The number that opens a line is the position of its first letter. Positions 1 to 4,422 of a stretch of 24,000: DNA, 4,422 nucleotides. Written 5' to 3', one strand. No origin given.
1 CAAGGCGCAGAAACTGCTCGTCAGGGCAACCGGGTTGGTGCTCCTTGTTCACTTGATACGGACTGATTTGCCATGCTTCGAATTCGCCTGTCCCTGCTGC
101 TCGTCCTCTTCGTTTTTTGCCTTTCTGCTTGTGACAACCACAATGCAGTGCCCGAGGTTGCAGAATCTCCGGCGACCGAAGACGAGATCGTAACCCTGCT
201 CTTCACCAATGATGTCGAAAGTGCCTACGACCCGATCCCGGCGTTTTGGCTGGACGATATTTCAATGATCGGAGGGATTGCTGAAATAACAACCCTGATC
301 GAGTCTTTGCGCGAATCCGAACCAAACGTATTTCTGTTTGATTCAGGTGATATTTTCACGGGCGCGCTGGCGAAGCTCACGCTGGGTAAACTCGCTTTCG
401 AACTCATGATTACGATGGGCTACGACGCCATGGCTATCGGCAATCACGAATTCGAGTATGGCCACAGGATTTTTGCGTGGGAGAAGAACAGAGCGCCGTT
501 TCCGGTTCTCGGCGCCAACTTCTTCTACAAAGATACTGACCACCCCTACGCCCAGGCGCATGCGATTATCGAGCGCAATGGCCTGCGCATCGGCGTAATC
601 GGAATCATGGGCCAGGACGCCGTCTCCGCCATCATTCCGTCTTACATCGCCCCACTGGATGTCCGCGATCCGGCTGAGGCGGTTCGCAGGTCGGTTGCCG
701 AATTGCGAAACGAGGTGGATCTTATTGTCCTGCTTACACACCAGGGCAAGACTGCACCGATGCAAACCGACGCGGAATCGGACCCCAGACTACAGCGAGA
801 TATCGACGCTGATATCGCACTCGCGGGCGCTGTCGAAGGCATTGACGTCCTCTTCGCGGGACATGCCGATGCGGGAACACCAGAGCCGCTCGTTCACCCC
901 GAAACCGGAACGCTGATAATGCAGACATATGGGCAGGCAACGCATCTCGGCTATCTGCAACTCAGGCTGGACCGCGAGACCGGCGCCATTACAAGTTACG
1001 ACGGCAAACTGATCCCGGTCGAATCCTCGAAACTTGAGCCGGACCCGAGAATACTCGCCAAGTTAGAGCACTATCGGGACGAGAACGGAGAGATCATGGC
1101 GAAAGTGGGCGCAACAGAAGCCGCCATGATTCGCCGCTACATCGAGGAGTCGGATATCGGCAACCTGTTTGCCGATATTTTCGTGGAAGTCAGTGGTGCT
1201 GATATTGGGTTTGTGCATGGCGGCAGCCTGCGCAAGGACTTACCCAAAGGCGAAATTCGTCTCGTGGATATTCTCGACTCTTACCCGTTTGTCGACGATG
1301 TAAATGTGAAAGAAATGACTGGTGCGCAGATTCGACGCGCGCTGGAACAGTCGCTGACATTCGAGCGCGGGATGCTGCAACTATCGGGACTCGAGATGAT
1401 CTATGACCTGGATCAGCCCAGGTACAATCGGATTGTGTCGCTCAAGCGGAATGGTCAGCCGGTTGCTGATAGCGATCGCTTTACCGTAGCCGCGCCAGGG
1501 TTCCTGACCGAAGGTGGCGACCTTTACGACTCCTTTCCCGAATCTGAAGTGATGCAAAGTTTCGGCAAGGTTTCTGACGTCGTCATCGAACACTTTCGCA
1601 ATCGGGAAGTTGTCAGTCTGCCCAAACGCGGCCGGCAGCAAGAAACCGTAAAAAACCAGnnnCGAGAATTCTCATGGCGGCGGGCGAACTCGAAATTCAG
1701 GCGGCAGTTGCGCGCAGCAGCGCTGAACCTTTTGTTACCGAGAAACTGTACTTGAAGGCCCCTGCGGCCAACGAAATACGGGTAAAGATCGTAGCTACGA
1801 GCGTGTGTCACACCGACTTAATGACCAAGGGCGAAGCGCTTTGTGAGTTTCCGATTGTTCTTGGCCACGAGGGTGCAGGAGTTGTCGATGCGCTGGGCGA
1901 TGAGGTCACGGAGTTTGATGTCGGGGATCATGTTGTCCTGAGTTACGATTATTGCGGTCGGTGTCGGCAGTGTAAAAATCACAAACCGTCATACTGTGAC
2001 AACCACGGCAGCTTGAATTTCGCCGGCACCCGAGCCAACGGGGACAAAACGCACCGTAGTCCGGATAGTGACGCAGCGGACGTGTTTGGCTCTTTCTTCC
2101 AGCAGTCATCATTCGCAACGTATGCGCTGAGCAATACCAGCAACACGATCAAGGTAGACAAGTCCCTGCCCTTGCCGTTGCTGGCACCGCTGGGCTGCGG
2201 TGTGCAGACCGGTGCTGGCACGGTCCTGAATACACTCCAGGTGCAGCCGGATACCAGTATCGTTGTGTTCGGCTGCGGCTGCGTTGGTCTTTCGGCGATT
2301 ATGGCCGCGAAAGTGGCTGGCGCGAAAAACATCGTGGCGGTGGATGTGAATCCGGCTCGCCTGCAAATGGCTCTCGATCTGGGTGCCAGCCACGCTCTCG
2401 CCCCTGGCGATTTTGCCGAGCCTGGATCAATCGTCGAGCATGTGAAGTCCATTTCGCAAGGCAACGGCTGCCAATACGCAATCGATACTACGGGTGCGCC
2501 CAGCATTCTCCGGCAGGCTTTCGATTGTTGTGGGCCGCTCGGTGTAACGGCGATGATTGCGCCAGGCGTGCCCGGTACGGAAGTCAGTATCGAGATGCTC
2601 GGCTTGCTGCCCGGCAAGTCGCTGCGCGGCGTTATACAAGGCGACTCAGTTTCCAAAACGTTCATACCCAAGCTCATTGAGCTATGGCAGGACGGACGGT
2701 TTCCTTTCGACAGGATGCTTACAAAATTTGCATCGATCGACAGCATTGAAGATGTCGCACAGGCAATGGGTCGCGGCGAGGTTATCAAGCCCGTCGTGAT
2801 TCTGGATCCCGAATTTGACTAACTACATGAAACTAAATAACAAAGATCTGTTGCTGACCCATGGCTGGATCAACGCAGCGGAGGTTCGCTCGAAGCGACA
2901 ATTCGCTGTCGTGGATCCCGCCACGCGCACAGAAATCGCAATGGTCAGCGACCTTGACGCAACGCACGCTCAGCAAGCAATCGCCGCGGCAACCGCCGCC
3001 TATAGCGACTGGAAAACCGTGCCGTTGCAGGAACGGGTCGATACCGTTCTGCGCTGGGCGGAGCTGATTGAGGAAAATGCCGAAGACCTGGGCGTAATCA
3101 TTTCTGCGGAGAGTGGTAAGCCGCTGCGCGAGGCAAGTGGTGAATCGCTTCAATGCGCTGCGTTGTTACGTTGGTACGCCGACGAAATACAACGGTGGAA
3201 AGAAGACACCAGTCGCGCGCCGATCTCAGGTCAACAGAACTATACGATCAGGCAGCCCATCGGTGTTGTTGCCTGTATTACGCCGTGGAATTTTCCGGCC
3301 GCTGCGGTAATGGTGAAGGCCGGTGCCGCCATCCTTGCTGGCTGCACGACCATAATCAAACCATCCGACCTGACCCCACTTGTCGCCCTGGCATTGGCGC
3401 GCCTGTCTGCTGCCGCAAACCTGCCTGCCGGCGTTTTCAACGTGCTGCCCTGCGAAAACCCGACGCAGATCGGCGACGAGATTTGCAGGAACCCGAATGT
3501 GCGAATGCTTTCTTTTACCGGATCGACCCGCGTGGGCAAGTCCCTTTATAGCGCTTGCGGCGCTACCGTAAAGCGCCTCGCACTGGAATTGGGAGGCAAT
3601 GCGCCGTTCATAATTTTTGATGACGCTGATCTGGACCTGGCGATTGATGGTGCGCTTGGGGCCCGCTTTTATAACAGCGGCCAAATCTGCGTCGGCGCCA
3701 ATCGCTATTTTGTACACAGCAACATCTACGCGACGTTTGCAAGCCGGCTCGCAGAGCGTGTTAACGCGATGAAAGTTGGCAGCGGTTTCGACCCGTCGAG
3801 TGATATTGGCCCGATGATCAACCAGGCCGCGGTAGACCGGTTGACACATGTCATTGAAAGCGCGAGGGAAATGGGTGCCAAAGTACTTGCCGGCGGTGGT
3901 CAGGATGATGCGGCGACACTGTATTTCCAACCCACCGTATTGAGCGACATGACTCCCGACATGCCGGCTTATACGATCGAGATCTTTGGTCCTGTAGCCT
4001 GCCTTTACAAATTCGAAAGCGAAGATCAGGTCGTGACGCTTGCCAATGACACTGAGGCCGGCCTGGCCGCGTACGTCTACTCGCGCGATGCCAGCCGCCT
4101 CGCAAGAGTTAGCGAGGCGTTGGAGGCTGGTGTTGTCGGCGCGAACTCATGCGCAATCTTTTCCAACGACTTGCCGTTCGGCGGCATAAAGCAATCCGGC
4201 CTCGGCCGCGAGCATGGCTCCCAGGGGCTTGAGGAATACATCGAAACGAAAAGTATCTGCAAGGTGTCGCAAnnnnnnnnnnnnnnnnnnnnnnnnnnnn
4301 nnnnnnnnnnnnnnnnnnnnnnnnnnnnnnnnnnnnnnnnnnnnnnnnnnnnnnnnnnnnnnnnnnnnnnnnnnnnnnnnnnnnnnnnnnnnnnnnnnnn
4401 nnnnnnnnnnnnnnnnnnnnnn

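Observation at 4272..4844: Truncated thymidylate-synthase-fold protein that keeps the nucleophilic Cys but lacks the folate-side and C-terminal elements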

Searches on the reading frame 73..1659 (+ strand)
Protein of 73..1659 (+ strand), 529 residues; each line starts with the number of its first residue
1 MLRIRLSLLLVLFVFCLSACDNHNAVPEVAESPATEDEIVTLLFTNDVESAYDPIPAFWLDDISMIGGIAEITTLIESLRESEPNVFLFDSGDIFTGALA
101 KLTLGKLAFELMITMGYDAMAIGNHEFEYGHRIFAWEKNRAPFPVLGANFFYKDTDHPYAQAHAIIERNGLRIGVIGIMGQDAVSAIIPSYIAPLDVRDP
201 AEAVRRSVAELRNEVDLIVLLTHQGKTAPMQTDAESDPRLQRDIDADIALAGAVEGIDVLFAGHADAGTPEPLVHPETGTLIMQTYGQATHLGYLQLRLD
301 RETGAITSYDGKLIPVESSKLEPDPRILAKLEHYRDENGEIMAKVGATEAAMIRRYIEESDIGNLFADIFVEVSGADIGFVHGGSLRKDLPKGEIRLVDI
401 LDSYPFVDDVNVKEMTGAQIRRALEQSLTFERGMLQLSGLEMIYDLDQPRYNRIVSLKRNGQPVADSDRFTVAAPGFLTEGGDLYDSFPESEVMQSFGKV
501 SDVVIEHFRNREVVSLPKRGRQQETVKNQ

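Call 3: search_protein_families(library=pfam, proteins=[window:73-1659:+], max_evalue=0.01)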
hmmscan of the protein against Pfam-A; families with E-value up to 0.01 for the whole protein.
window:73-1659:+ (529 aa): 2 families
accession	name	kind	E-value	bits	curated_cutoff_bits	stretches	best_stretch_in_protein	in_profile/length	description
PF02872.23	5_nucleotid_C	-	1.3e-34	120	23.6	1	347-488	4-156/158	5'-nucleotidase, C-terminal domain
PF00149.33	Metallophos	-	3.3e-07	31.4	21.5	1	44-264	5-187/191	Calcineurin-like phosphoesterase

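Call 23: search_protein_families(library=ncbifam, proteins=[window:73-1659:+], max_evalue=1e-10)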
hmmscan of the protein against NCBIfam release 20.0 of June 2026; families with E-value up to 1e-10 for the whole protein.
window:73-1659:+ (529 aa): 13 families
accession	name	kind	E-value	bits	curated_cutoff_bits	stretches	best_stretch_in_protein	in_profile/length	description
NF007109.1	PRK09558.1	equivalog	5.4e-52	177.3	600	2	10-245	8-243/550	bifunctional UDP-sugar hydrolase/5'-nucleotidase UshA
NF006934.0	PRK09419.1-1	subfamily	7e-50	169.7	1646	1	67-512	650-1091/1174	multifunctional 2',3'-cyclic-nucleotide 2'-phosphodiesterase/3'-nucleotidase/5'-nucleotidase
TIGR04486.1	thiosulf_SoxB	equivalog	2.1e-38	132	550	1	65-519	113-548/556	thiosulfohydrolase SoxB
NF006937.0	PRK09419.1-4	equivalog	4.4e-35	120.4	2554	1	245-501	855-1130/1411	multifunctional 2',3'-cyclic-nucleotide 2'-phosphodiesterase/3'-nucleotidase/5'-nucleotidase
NF006935.0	PRK09419.1-2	equivalog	1.2e-29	102.6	2801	1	164-495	813-1145/1445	multifunctional 2',3'-cyclic-nucleotide 2'-phosphodiesterase/3'-nucleotidase/5'-nucleotidase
NF006936.0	PRK09419.1-3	equivalog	6.6e-28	96.8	2542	1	40-458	704-1127/1212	multifunctional 2',3'-cyclic-nucleotide 2'-phosphodiesterase/3'-nucleotidase/5'-nucleotidase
NF041198.1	UshA_like_PCGU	equivalog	8.5e-23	80.7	275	1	31-315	15-283/519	UshA-like (seleno)protein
NF040549.1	Nt5e_LPXTG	exception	4.8e-21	74.7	1050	1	27-212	86-265/731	cell surface ecto-5'-nucleotidase Nt5e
NF006938.0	PRK09420.1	equivalog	5.4e-19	68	486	1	64-271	48-265/648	bifunctional 2',3'-cyclic-nucleotide 2'-phosphodiesterase/3'-nucleotidase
TIGR01530.1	nadN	equivalog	3.1e-17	62.4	436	1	65-227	30-195/550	NAD nucleotidase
TIGR01390.1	CycNucDiestase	equivalog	5e-17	61.7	883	1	67-272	29-244/626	2',3'-cyclic-nucleotide 2'-phosphodiesterase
NF047875.1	5nuc_LPXTG_Strp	exception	4.8e-16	58.4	1050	1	157-512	185-553/684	surface-anchored 5'-nucleotidase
NF008871.0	PRK11907.1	equivalog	5e-16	58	1266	1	58-270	133-356/814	bifunctional 2',3'-cyclic-nucleotide 2'-phosphodiesterase/3'-nucleotidase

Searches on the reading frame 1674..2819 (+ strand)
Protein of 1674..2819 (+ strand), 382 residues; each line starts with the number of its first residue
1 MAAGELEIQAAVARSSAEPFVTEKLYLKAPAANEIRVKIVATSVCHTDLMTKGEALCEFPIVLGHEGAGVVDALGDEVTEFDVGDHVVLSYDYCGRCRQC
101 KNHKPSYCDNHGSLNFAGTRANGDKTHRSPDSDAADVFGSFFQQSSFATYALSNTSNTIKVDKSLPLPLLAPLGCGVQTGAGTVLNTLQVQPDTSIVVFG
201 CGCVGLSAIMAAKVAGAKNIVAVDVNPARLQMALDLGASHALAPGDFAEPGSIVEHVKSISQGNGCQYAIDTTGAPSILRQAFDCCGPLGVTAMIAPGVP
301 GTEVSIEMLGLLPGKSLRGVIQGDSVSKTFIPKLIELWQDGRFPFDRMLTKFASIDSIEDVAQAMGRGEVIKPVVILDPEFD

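Call 3: search_protein_families(library=pfam, proteins=[window:1674-2819:+], max_evalue=0.01)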
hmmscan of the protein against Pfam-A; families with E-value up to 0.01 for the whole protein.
window:1674-2819:+ (382 aa): 3 families
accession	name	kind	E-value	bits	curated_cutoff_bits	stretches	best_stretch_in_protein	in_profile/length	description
PF08240.17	ADH_N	-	6.6e-23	81.4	23.5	1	32-123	2-86/104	Alcohol dehydrogenase GroES-like domain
PF00107.32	ADH_zinc_N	-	3.6e-22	79.1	31.8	1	204-331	2-121/129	Zinc-binding dehydrogenase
PF01262.27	AlaDh_PNT_C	-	3.3e-06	27.1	23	1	178-239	13-74/214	Alanine dehydrogenase/PNT, C-terminal domain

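Call 23: search_protein_families(library=ncbifam, proteins=[window:1674-2819:+], max_evalue=1e-10)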
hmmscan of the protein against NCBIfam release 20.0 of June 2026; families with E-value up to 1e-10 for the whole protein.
window:1674-2819:+ (382 aa): 17 families
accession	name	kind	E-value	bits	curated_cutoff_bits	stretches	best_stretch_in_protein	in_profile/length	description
TIGR03989.1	Rxyl_3153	subfamily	1.3e-73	248.4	440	1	9-375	3-368/370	NDMA-dependent alcohol dehydrogenase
TIGR03451.1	mycoS_dep_FDH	equivalog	1.2e-70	238.1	512.9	1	8-377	2-358/358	S-(hydroxymethyl)mycothiol dehydrogenase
TIGR02818.1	adh_III_F_hyde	equivalog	8.5e-68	229.1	543.95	1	8-375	2-366/368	S-(hydroxymethyl)glutathione dehydrogenase/class III alcohol dehydrogenase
NF041097.1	keto_inos_dh_IolM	equivalog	8.6e-36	123.4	450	2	187-363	201-375/389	scyllo-inosose 3-dehydrogenase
NF003808.0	PRK05396.1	equivalog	1.8e-33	115.9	380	2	144-375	118-336/341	L-threonine 3-dehydrogenase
TIGR00692.1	tdh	equivalog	2.4e-33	115.6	458.35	2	144-375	116-338/340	L-threonine 3-dehydrogenase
TIGR03366.1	HpnZ_proposed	hypoth_equivalog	2.3e-27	96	328.1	1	31-307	4-264/315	putative phosphonate catabolism associated alcohol dehydrogenase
NF006940.0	PRK09422.1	equivalog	3.1e-25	88.8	344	1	9-110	2-105/338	alcohol dehydrogenase AdhP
NF007642.0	PRK10309.1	equivalog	6.4e-23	81.5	550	1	13-125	6-117/347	galactitol-1-phosphate 5-dehydrogenase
NF010344.0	PRK13771.1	subfamily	5.5e-22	78.2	349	1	10-112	3-108/334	putative alcohol dehydrogenase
NF007489.0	PRK10083.1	equivalog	1.1e-21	77.2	376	1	24-110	16-105/339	Zn-dependent oxidoreductase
TIGR03201.1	dearomat_had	equivalog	1.6e-17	63.6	338.65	1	16-267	7-239/349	6-hydroxycyclohex-1-ene-1-carbonyl-CoA dehydrogenase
NF047908.1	AldhRedAhr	equivalog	4.9e-17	61.8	470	1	8-111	4-111/335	NADPH-dependent aldehyde reductase Ahr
TIGR02819.1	fdhA_non_GSH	equivalog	1.5e-15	56.7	636.95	1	35-240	39-236/397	formaldehyde dehydrogenase, glutathione-independent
NF041172.1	AcrlCoa_red_Thmprot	equivalog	5.8e-15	55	500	1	22-112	15-108/334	acryloyl-CoA reductase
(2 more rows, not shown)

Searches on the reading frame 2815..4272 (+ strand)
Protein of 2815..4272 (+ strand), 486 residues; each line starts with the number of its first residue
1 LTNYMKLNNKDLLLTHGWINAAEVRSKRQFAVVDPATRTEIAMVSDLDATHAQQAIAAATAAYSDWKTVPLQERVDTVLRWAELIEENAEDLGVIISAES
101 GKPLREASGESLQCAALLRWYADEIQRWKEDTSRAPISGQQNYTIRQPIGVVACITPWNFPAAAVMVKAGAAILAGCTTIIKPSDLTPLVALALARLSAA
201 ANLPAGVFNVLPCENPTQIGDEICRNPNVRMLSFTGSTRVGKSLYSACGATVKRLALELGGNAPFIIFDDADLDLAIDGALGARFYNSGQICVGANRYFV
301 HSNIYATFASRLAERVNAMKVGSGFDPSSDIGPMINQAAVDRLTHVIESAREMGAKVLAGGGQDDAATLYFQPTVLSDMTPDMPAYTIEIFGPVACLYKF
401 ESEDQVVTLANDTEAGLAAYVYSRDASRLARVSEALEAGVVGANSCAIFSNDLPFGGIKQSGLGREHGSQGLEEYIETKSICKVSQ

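Call 3: search_protein_families(library=pfam, proteins=[window:2815-4272:+], max_evalue=0.01)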
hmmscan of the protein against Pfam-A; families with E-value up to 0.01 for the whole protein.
window:2815-4272:+ (486 aa): 1 family
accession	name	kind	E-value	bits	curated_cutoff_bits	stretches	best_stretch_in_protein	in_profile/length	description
PF00171.27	Aldedh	-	1.5e-159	531.9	23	1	26-481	6-461/461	Aldehyde dehydrogenase family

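Call 23: search_protein_families(library=ncbifam, proteins=[window:2815-4272:+], max_evalue=1e-10)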
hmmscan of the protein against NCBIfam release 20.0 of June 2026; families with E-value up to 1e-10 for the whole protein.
window:2815-4272:+ (486 aa): 40 families (the best 25 are shown)
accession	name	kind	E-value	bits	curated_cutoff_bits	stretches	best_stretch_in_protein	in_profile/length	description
TIGR01780.1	SSADH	subfamily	4.5e-161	536.7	646.35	1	32-479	1-448/448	succinate-semialdehyde dehydrogenase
NF008415.0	PRK11241.1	equivalog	5.5e-140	467.2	828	1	5-482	1-479/482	NADP-dependent succinate-semialdehyde dehydrogenase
NF010000.0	PRK13473.1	subfamily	8.8e-122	407.1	615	1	18-481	6-470/475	aminobutyraldehyde dehydrogenase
TIGR01804.1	BADH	equivalog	3.1e-121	405.1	668.6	1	23-479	8-467/467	betaine-aldehyde dehydrogenase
NF009725.0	PRK13252.1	equivalog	2.5e-117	392.3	593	1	22-481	16-477/488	betaine-aldehyde dehydrogenase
NF006916.0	PRK09407.1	equivalog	1.9e-115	386.4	521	1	20-483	26-492/526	succinic semialdehyde dehydrogenase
TIGR02299.1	HpaE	equivalog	3.6e-112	375.4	638.35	1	23-482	9-475/488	5-carboxymethyl-2-hydroxymuconate semialdehyde dehydrogenase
NF045735.1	PaDhStyDPseudo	equivalog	5.5e-110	368.3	850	1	22-482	12-480/483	phenylacetaldehyde dehydrogenase StyD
TIGR03216.1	OH_muco_semi_DH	equivalog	3e-105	352.6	693.25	1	17-482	3-478/481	2-hydroxymuconic semialdehyde dehydrogenase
NF006915.0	PRK09406.1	equivalog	8.1e-105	351.3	730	1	31-481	4-454/457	NADP-dependent succinic semialdehyde dehydrogenase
NF040648.1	lactal_redase_Meth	equivalog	3.5e-101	339.5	650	1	19-481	3-460/463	lactaldehyde dehydrogenase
NF007497.0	PRK10090.1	equivalog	1.5e-98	330.7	500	1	24-481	18-475/480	aldehyde dehydrogenase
NF045736.1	PaDhStyDRhodo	equivalog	1e-96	324.4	800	1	11-482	4-476/479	phenylacetaldehyde dehydrogenase StyD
NF042993.1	AlphKGSA_gudD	equivalog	3e-95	319.7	770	1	23-481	14-478/481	alpha-ketoglutaric semialdehyde dehydrogenase GucD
TIGR04284.1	aldehy_Rv0768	hypoth_equivalog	1.3e-94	317.9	775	1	26-483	13-478/480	aldehyde dehydrogenase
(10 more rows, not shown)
